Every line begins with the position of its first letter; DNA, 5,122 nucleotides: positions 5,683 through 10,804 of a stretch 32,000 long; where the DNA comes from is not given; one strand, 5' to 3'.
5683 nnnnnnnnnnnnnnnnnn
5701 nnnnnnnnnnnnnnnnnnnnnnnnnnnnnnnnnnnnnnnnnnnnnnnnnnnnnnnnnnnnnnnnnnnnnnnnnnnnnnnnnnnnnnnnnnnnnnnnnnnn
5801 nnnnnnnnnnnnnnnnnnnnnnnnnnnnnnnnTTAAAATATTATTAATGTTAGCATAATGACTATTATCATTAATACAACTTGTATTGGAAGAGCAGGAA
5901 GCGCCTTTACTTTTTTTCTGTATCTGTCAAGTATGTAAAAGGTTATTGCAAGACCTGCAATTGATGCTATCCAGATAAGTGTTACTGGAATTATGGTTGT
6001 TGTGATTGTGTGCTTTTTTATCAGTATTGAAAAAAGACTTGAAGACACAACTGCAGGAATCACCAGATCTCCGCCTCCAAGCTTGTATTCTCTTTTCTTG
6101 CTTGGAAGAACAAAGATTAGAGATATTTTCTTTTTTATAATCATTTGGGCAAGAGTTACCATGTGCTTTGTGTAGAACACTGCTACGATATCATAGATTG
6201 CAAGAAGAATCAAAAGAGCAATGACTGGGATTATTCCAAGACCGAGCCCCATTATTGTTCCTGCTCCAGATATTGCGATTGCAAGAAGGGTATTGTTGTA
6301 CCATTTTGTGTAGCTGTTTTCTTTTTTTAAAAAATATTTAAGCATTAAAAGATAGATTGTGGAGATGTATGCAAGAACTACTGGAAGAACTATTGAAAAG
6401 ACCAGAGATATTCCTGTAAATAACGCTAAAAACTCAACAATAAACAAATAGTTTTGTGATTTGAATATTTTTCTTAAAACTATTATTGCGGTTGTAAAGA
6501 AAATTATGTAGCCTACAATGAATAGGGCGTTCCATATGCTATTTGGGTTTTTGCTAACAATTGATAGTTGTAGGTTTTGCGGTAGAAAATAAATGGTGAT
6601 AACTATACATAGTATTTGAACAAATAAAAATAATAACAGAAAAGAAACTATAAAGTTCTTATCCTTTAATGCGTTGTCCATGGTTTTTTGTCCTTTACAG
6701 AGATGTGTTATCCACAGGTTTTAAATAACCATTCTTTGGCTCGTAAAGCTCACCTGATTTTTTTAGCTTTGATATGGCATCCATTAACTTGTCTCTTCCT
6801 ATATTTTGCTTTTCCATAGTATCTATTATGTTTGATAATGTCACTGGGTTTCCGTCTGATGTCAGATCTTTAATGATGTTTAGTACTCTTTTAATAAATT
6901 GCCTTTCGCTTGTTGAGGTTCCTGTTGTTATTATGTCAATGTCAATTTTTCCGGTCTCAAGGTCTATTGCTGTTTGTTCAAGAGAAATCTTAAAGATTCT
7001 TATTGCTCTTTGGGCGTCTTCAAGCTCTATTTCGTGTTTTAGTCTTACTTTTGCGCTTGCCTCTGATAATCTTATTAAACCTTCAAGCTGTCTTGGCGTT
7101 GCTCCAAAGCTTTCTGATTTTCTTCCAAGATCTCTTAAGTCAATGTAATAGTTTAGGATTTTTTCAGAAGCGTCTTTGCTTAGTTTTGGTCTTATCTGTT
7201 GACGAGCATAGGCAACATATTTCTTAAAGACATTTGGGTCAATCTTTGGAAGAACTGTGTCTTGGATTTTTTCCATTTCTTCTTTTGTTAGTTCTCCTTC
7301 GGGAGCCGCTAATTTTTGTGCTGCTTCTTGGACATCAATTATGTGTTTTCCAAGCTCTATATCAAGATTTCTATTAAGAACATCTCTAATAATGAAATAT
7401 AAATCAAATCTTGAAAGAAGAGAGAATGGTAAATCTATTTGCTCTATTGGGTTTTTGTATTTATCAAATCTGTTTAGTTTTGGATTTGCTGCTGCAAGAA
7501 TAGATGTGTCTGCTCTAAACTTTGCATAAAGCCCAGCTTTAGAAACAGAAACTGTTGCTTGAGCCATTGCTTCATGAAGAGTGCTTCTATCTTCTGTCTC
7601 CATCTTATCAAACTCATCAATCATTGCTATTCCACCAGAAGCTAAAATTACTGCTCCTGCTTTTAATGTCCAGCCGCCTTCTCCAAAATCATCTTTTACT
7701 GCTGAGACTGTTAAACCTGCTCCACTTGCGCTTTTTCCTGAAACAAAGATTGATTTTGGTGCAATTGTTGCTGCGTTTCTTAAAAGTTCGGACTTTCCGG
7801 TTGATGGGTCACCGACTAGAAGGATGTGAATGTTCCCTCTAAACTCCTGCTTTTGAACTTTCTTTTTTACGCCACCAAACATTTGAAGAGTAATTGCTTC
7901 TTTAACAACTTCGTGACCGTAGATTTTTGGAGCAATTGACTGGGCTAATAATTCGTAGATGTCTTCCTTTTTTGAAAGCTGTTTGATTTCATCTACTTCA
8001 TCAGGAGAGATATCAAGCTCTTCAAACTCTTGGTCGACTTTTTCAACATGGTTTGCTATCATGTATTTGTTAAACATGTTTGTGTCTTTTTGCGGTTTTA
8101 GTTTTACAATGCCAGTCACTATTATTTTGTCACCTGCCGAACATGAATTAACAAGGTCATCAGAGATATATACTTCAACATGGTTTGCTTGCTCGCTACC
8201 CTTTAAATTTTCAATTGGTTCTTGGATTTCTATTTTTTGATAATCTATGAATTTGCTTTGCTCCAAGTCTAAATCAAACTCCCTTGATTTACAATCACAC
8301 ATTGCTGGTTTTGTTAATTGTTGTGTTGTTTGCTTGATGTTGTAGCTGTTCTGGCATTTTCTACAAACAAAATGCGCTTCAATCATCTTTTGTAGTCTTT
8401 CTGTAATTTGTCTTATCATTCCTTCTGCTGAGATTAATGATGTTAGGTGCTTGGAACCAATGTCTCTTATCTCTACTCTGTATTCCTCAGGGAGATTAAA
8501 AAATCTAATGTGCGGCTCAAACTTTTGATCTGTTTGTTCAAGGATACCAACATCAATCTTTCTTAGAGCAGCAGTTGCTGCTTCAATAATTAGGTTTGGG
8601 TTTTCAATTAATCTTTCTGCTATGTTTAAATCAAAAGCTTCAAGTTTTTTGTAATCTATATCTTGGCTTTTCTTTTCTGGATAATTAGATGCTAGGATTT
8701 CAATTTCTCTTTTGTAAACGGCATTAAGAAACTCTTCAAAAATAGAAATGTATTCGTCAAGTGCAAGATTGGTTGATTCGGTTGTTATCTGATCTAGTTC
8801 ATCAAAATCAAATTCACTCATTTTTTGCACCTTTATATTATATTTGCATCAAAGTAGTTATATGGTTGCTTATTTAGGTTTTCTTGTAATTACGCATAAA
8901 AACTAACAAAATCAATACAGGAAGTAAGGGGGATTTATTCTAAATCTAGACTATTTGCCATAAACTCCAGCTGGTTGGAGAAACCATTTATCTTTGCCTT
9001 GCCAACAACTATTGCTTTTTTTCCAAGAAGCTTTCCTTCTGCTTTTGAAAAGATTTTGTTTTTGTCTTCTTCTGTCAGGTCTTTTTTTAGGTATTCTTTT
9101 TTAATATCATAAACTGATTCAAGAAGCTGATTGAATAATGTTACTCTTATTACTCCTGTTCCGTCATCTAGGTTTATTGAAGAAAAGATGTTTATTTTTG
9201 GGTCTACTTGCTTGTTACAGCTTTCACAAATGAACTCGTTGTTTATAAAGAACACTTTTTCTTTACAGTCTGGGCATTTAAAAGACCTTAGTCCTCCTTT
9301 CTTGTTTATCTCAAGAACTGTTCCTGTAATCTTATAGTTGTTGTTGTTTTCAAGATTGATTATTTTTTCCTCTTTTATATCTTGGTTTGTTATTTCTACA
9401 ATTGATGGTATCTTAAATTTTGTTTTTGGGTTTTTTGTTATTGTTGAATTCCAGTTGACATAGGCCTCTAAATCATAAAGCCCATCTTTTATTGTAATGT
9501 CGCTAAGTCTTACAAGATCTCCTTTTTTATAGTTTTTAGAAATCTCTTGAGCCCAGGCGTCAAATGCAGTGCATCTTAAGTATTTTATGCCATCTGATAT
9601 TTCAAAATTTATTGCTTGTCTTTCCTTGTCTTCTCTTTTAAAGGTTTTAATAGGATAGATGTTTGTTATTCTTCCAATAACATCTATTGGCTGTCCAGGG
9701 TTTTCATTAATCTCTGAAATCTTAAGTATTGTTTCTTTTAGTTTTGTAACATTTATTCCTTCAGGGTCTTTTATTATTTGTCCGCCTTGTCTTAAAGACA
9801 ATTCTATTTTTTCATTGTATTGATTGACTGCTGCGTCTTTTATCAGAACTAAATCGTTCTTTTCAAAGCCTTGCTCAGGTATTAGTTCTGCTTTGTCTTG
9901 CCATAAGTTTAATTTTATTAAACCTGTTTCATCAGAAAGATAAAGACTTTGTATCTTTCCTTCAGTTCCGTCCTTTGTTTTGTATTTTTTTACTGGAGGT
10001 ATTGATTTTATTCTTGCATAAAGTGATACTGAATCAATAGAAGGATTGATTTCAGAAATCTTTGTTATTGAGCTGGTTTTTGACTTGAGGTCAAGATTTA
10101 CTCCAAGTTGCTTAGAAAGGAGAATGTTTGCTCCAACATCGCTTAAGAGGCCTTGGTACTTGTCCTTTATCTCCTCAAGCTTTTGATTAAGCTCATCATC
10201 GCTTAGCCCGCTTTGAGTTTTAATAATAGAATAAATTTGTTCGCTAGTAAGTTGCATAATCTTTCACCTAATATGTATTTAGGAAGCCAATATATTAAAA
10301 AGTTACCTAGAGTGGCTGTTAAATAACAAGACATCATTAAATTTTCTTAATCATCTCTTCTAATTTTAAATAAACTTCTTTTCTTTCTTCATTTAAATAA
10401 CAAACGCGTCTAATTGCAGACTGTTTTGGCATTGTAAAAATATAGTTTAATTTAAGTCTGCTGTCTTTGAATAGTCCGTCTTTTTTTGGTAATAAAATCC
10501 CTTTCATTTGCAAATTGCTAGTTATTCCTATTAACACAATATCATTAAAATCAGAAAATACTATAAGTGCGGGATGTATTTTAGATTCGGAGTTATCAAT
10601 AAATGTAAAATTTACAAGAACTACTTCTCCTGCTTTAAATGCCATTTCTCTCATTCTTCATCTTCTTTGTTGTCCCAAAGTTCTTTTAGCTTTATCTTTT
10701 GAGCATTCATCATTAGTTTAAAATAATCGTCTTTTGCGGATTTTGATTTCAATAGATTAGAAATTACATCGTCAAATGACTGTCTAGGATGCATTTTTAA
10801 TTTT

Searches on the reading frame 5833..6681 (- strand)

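Call 9: search_protein_families(library=pfam, proteins=[window:5833-6681:-], max_evalue=0.001)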
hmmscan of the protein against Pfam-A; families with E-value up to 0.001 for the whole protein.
window:5833-6681:- (282 aa): 2 families
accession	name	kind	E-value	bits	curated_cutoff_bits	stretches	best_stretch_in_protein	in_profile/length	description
PF06550.16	SPP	-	1.3e-21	77.7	23.9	1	17-195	3-181/283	Signal-peptide peptidase, presenilin aspartyl protease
PF01080.22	Presenilin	-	2.5e-05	23.7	34.3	1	195-280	328-402/408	Presenilin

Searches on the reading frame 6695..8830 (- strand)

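Call 9: search_protein_families(library=pfam, proteins=[window:6695-8830:-], max_evalue=0.001)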
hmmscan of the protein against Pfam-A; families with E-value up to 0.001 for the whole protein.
window:6695-8830:- (711 aa): 7 families
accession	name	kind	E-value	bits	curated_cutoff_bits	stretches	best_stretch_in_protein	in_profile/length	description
PF00493.29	MCM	-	4.9e-84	281.3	23.3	1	279-500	2-223/224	MCM P-loop domain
PF17207.9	MCM_OB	-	5.9e-28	97.6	24.8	1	121-244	2-124/126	MCM OB domain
PF17855.7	MCM_lid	-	3.9e-26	91.8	27.4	1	534-616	2-86/87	MCM AAA-lid domain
PF01078.27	Mg_chelatase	-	7.4e-09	35.7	20.3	1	385-450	93-158/207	Magnesium chelatase, subunit ChlI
PF21120.3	MCM_WH_arc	-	1.8e-06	28.3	26.1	1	646-704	3-63/63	Archaeal MCM, winged-helix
PF14551.11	MCM_N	-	6.4e-05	23.7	24.9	1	31-111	4-94/95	MCM N-terminal domain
PF07728.20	AAA_5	-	0.00014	22.3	22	1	335-451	1-124/139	AAA domain (dynein-related subfamily)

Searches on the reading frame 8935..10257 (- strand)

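Call 9: search_protein_families(library=pfam, proteins=[window:8935-10257:-], max_evalue=0.001)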
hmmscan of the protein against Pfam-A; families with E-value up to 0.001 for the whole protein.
window:8935-10257:- (440 aa): 4 families
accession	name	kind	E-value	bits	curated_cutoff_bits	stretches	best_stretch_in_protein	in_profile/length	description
PF01336.31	tRNA_anti-codon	-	1.2e-14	54.5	27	0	193-251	3-53/75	OB-fold nucleic acid binding domain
PF08646.16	Rep_fac-A_C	-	6.1e-12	46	28.5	1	312-429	6-124/146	Replication factor-A C terminal domain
PF16900.11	REPA_OB_2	-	2.8e-07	30.9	27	1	81-162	17-96/98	Replication protein A OB domain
PF17244.8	CDC24_OB3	-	0.00015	22.1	25.4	0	76-126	8-52/216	Cell division control protein 24, OB domain 3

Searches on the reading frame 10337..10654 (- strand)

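Call 10: search_protein_families(library=pfam, proteins=[window:10337-10654:-], max_evalue=0.001)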
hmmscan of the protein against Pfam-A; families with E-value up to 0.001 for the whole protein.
window:10337-10654:- (105 aa): 1 family
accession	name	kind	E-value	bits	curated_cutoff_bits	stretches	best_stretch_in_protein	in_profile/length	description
PF02452.23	PemK_toxin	-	7.9e-07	29.7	23.1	1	7-91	1-97/109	PemK-like, MazF-like toxin of type II toxin-antitoxin system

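Call 18: search_protein_families(library=padloc, proteins=[window:10337-10654:-], max_evalue=0.001)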
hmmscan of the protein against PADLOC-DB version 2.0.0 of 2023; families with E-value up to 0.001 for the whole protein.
window:10337-10654:- (105 aa): 0 families

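Call 67: search_protein_families(library=ncbifam, proteins=[window:10337-10654:-], max_evalue=0.001)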
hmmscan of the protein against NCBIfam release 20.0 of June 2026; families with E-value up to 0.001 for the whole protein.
window:10337-10654:- (105 aa): 0 families
